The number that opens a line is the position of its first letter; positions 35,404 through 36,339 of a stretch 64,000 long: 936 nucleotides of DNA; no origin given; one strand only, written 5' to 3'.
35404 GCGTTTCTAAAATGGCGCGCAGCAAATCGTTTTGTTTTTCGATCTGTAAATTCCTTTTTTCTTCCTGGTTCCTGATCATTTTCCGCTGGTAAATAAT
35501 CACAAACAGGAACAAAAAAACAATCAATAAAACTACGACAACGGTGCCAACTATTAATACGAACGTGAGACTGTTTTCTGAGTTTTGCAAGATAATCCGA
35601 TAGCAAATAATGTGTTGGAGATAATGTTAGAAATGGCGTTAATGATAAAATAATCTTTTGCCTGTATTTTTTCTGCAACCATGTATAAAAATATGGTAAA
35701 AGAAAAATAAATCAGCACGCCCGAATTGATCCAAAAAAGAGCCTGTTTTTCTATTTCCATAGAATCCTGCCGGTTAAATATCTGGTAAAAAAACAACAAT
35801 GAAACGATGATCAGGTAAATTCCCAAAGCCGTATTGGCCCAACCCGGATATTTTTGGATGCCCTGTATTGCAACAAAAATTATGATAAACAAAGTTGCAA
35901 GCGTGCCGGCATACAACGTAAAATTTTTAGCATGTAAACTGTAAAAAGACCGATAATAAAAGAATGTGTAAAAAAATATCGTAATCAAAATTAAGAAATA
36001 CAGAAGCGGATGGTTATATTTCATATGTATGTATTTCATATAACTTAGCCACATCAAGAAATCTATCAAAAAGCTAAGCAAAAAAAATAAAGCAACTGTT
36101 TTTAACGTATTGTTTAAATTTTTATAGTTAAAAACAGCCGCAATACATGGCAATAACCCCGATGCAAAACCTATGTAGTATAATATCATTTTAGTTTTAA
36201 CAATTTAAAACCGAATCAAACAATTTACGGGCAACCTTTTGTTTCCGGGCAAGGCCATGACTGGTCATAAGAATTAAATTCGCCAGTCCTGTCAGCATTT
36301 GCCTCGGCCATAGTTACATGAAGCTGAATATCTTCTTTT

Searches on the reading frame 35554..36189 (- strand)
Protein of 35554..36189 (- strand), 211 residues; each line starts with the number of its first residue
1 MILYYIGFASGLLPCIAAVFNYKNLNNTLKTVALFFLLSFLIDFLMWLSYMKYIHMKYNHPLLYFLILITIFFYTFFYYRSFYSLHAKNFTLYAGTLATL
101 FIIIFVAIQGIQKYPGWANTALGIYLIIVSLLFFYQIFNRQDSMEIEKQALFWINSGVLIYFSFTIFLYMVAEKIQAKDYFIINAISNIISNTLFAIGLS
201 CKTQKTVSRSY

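Call 35: search_protein_families(library=pfam, proteins=[window:35554-36189:-])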
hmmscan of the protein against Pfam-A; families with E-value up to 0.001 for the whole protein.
window:35554-36189:- (211 aa): 0 families

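Call 77: search_protein_families(library=ncbifam, proteins=[window:35554-36189:-], max_evalue=0.01)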
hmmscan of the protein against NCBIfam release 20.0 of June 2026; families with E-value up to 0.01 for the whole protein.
window:35554-36189:- (211 aa): 1 family
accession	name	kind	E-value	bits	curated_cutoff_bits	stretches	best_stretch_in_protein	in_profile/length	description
TIGR00771.1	DcuC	subfamily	0.0099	15.2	187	0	100-191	199-285/388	C4-dicarboxylate anaerobic carrier, DcuC family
